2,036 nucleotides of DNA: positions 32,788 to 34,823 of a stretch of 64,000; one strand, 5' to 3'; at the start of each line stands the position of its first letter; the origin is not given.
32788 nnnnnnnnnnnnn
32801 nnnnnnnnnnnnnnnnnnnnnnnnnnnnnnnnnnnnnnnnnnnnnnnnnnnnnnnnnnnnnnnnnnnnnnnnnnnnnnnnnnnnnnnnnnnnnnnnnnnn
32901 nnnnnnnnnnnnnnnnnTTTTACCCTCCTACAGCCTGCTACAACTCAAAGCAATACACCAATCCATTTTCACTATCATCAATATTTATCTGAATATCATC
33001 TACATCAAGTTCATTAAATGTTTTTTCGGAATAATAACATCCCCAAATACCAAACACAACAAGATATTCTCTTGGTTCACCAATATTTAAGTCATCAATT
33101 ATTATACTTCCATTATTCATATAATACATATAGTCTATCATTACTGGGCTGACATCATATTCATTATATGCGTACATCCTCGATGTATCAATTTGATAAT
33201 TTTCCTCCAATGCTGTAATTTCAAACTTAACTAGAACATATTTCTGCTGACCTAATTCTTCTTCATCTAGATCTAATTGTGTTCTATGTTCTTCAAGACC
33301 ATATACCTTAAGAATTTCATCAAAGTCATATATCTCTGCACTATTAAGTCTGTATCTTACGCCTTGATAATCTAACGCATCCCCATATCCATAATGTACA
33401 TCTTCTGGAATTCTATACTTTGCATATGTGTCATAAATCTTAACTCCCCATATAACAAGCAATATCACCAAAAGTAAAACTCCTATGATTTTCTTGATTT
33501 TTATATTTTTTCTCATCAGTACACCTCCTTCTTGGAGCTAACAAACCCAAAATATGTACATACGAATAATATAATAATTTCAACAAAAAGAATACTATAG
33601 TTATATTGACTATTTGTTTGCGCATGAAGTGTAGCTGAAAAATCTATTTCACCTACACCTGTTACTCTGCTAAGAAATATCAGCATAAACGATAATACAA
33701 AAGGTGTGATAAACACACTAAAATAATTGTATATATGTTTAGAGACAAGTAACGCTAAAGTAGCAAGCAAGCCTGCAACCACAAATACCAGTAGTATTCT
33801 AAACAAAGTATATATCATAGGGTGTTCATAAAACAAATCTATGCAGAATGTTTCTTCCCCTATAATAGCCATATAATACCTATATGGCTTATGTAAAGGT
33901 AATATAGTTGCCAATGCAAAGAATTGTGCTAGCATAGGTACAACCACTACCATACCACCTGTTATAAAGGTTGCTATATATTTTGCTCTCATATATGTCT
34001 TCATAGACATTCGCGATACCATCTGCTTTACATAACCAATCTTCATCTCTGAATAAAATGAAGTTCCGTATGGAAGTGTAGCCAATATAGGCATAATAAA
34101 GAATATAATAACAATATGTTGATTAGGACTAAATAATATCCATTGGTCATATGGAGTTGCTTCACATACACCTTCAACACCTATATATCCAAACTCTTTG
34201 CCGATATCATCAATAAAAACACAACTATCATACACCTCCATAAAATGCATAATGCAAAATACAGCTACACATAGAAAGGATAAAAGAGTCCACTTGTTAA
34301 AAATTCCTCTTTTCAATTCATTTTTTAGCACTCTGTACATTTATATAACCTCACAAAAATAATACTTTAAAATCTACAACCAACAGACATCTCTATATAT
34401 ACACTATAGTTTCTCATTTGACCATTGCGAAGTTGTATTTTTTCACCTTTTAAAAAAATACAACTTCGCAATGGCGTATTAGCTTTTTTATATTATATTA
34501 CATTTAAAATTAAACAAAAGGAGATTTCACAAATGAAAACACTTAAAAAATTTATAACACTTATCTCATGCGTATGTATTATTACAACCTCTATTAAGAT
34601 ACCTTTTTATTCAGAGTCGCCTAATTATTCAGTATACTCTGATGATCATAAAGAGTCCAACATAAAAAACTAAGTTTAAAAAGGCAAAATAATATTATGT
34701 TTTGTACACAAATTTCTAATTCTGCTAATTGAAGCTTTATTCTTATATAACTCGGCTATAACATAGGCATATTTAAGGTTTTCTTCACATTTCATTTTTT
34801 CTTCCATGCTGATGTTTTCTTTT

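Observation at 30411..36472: Candidate undescribed peptide-sensing cassette: RRNPP-like regulator and exported mini-peptide linked to a LanFEG-like ABC-2 operon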

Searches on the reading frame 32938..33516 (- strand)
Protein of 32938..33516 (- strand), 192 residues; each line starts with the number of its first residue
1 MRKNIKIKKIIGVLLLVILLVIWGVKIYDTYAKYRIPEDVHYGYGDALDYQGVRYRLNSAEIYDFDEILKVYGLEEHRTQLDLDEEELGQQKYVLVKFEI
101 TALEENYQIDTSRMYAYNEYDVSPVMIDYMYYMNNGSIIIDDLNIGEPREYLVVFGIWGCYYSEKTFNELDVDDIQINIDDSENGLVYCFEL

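Call 6: search_protein_families(library=pfam, proteins=[window:32938-33516:-], max_evalue=0.1)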
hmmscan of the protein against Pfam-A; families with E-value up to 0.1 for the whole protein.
window:32938-33516:- (192 aa): 0 families

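Call 7: search_protein_families(library=ncbifam, proteins=[window:32938-33516:-], max_evalue=0.1)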
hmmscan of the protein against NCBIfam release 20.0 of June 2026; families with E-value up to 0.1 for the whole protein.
window:32938-33516:- (192 aa): 1 family
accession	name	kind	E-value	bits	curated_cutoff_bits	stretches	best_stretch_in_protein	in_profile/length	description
NF010171.0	PRK13652.1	equivalog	0.089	11.9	476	0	95-140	176-218/277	cobalt transporter ATP-binding subunit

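Call 75: search_protein_families(library=padloc, proteins=[window:32938-33516:-], max_evalue=0.01)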
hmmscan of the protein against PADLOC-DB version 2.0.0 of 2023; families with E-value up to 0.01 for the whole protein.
window:32938-33516:- (192 aa): 1 family
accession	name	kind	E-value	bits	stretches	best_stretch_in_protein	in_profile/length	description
PDLC04352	PDC-M03B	-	0.0048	14.4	1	49-87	72-110/250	-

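Call 77: search_solved_structures(query=window:32938-33516:-, max_evalue=10)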
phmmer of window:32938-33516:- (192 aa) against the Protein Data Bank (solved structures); distinct sequences matched with E-value up to 10: 0.

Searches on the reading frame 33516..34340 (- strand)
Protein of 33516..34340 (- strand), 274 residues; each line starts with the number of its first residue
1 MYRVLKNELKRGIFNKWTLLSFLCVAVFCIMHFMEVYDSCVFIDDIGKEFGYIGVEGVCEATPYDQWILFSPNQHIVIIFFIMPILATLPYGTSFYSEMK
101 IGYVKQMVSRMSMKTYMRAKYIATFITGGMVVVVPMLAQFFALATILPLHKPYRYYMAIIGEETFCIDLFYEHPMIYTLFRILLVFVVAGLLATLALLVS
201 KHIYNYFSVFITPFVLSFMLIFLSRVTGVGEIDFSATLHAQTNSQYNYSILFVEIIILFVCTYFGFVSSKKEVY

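Call 6: search_protein_families(library=pfam, proteins=[window:33516-34340:-], max_evalue=0.1)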
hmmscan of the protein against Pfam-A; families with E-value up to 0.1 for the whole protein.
window:33516-34340:- (274 aa): 0 families

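Call 7: search_protein_families(library=ncbifam, proteins=[window:33516-34340:-], max_evalue=0.1)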
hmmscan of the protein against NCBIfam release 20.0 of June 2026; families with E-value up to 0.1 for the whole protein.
window:33516-34340:- (274 aa): 0 families

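Call 56: find_homologous_proteins(query=window:33516-34340:-, max_evalue=0.001)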
Query window:33516-34340:- (274 aa): 24 proteins with E <= 0.001 among 5362 candidates.
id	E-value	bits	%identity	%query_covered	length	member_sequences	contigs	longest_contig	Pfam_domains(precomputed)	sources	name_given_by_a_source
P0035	1.1e-174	598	100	100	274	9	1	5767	-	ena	-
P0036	3.6e-96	340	58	100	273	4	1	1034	-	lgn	-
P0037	9.8e-96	339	58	100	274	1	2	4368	-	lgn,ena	-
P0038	4.8e-95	337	58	100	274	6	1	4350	-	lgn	-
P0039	8.6e-95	336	55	100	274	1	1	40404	-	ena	-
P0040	1.8e-94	335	56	100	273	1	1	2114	-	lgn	-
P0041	9.1e-90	319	54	100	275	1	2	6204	-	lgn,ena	-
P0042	2.4e-89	318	53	100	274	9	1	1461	-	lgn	-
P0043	2.5e-87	311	54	100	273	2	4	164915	-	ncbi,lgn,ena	-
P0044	3.4e-84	301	53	100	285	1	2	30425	-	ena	-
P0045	8.7e-82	293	51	100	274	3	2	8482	-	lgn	-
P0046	4.2e-66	242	44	99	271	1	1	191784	-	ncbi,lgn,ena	-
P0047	1.2e-56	211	44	99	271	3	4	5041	-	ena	-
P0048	5.7e-45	172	37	99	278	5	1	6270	-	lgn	-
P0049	7.2e-26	110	32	95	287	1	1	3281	-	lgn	-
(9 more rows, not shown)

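Call 57: find_encoding_contigs(protein=P0046, flank=9000, max_places=2)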
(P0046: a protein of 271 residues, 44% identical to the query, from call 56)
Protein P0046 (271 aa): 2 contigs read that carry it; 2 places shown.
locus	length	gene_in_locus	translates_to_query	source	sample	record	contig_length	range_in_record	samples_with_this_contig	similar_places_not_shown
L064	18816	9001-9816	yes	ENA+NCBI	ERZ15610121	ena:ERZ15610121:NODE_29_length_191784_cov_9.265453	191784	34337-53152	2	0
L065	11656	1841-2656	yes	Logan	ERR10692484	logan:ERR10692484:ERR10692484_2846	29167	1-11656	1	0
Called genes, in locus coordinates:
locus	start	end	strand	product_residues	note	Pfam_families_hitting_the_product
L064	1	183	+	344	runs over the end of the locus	PF00849:PseudoU_synth_2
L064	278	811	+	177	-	PF03838:RecU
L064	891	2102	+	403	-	PF13393:tRNA-synt_His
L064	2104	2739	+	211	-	PF01634:HisG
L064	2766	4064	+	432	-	PF00815:Histidinol_dh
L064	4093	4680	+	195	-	PF00475:IGPD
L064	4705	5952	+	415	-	PF00977:His_biosynth, PF01502:PRA-CH, PF01503:PRA-PH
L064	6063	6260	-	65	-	-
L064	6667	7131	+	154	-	-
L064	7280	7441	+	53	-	-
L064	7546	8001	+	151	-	PF10916:DUF2712 (weak)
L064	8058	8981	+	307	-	-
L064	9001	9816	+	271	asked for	-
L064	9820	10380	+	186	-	-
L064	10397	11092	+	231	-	PF00005:ABC_tran, PF13304:AAA_21 (faint)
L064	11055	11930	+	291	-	PF10920:DUF2705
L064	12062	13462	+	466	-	PF12229:PG_binding_4, PF03734:YkuD (weak)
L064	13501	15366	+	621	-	PF19864:Radical_SAM_N2, PF04055:Radical_SAM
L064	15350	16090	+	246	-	PF10105:DUF2344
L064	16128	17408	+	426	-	PF10150:RNase_E_G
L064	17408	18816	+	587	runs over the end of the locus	PF08439:Peptidase_M3_N (weak), PF01432:Peptidase_M3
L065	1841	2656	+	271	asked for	-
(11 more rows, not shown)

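Call 75: search_protein_families(library=padloc, proteins=[window:33516-34340:-, L064:7546-8001:+], max_evalue=0.01)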
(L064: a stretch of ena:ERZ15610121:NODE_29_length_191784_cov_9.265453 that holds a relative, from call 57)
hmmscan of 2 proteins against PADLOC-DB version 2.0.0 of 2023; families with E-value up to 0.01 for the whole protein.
window:33516-34340:- (274 aa): 0 families

L064:7546-8001:+ (151 aa): 0 families

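Call 95: predict_structure(alignment_id=A5)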
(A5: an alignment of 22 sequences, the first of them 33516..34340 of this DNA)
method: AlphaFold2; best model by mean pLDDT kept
length: 274 residues; sequences in the alignment: 22
mean_pLDDT: 85.3   pTM: 0.86
mean pLDDT of the five models: 85.3, 84.5, 84.4, 83.3, 82.0
residues with pLDDT >= 90: 120; 70-90: 123; 50-70: 24; < 50: 7
segments of 3 or more residues with pLDDT < 50: 55-58, 272-274
pLDDT, mean of each block of 10 residues (from residue 1): 91 92 96 90 79 58 85 85 92 86 84 90 96 95 89 69 76 89 95 94 88 92 84 78 68 93 85 45
secondary structure, 60 per line:
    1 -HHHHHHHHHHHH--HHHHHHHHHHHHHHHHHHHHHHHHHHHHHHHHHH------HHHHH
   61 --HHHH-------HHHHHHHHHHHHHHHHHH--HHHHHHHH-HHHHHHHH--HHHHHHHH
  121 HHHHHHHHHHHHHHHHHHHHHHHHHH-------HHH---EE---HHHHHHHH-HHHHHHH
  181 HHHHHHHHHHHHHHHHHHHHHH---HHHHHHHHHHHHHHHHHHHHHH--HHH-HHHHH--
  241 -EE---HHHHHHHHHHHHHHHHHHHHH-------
elements in order: H2-13 H16-49 H56-60 H63-66 H74-91 H94-101 H103-110 H113-146 H165-172 H174-202 H206-227 H234-238 H247-267

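Call 98: fold_search(model_id=the predicted structure, library=pdb)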
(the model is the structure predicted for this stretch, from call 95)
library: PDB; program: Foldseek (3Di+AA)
matches with E <= 10: 168; with E <= 0.001: 0
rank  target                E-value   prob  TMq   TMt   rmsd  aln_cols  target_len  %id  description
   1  7o0z_E                5.6e-03  1.00  0.53  0.55   7.6       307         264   16  ABC transporter NosFY, nucleotide-free in GDN (released 2022-11-02)
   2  7znq_y                1.5e-02  1.00  0.51  0.55   7.8       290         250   14  ABC transporter complex NosDFYL in GDN (released 2022-08-03)
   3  7o0y_D                1.8e-02  1.00  0.53  0.54   7.4       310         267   14  ABC transporter NosDFY, nucleotide-free in GDN (released 2022-04-13)
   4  7o0z_D                1.9e-02  1.00  0.53  0.54   7.2       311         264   14  ABC transporter NosFY, nucleotide-free in GDN (released 2022-11-02)
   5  7o0y_E                2.3e-02  1.00  0.58  0.63   5.8       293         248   12  ABC transporter NosDFY, nucleotide-free in GDN (released 2022-04-13)
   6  7qba_E                2.4e-02  1.00  0.52  0.55   7.7       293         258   14  CryoEM structure of the ABC transporter NosDFY complexed with nitrous oxide reductase NosZ (released 2022-08-03)
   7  7o12_E                3.1e-02  1.00  0.58  0.63   5.8       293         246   14  ABC transporter NosDFY, AMPPNP-bound in GDN (released 2022-04-13)
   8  7qba_D                4.1e-02  1.00  0.53  0.52   7.4       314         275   14  CryoEM structure of the ABC transporter NosDFY complexed with nitrous oxide reductase NosZ (released 2022-08-03)
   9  9q2n_A                8.9e-02  0.99  0.48  0.52   7.7       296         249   10  Nucleotide-free structure of PmtCD in nanodisc (released 2025-11-26)
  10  9q1y_A                1.2e-01  1.00  0.53  0.57   6.8       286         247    9  Nucleotide-free structure of PmtCD in detergent LMNG (released 2025-11-26)
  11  7o17_E                1.6e-01  0.99  0.53  0.56   7.8       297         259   13  ABC transporter NosDFY E154Q, ATP-bound in lipid nanodisc (released 2022-04-13)
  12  7o17_D                1.8e-01  1.00  0.57  0.57   7.1       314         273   12  ABC transporter NosDFY E154Q, ATP-bound in lipid nanodisc (released 2022-04-13)
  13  9qfx_A                1.9e-01  0.72  0.30  0.30  11.7       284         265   12  Nucleotide-free wild type Wzm-Wzt from Mycobacterium abscessus in LMNG (released 2026-03-11)
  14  8iwk_A                2.4e-01  0.98  0.49  0.28   6.6       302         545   10  ABCG25 Wild Type purified with DDM plus CHS in ABA-bound state (released 2024-04-10)
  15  8wd6_A                3.3e-01  0.96  0.49  0.29   6.8       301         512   11  Cryo-EM structure of the ABCG25 (released 2023-09-27)
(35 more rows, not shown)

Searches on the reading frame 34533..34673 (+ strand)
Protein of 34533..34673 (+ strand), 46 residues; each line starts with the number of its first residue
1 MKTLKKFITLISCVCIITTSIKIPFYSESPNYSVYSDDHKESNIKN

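Call 6: search_protein_families(library=pfam, proteins=[window:34533-34673:+], max_evalue=0.1)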
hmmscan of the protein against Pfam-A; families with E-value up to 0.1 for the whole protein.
window:34533-34673:+ (46 aa): 0 families

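Call 7: search_protein_families(library=ncbifam, proteins=[window:34533-34673:+], max_evalue=0.1)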
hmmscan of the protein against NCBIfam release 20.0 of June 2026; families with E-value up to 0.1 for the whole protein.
window:34533-34673:+ (46 aa): 0 families

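Call 9: find_encoding_contigs(protein=window:34533-34673:+, flank=6000, max_places=10)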
Protein window:34533-34673:+ (46 aa): 16 contigs read that carry it; 10 places shown.
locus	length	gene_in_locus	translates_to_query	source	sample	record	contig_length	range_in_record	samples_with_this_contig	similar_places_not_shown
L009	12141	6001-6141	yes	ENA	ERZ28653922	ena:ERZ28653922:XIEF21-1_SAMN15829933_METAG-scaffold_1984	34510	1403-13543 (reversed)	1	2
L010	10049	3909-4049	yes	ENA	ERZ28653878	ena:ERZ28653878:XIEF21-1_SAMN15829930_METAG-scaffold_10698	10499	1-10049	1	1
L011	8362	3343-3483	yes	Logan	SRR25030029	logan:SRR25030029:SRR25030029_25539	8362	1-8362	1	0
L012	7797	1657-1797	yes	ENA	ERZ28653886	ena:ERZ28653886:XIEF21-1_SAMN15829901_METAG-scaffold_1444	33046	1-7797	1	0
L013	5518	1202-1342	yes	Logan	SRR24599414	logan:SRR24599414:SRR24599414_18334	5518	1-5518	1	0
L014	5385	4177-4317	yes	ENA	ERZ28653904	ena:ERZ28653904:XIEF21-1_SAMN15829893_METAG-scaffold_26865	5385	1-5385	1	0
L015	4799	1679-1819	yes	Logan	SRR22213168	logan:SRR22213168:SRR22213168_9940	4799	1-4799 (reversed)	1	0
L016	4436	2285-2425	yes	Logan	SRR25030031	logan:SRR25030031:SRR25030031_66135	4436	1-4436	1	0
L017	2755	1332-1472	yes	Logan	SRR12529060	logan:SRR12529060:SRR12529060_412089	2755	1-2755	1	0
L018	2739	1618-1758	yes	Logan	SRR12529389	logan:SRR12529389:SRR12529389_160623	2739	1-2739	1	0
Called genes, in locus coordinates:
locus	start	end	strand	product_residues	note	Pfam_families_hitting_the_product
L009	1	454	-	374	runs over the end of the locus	-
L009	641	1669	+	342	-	PF00793:DAHP_synth_1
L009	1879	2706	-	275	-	PF10920:DUF2705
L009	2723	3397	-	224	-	PF00005:ABC_tran, PF13304:AAA_21 (faint)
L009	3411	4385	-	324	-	-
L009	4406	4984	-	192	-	-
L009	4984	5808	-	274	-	-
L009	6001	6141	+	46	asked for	-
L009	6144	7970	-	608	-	PF01381:HTH_3 (faint)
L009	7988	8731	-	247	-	PF13102:Phage_int_SAM_5 (weak), PF02899:Phage_int_SAM_1, PF13495:Phage_int_SAM_4 (weak), PF00589:Phage_integrase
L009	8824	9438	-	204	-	PF01944:SpoIIM (weak)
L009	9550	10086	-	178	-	PF28549:NDPSase_N (weak), PF00293:NUDIX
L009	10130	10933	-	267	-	PF03446:NAD_binding_2, PF03807:F420_oxidored, PF14748:P5CR_dimer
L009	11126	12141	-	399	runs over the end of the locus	PF00155:Aminotran_1_2, PF01041:DegT_DnrJ_EryC1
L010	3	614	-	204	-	?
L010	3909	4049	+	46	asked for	-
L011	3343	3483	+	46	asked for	-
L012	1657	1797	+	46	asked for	-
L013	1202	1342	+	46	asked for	-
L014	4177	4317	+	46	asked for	-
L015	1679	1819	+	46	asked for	-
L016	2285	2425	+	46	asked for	-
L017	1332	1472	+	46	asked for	-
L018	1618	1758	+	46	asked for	-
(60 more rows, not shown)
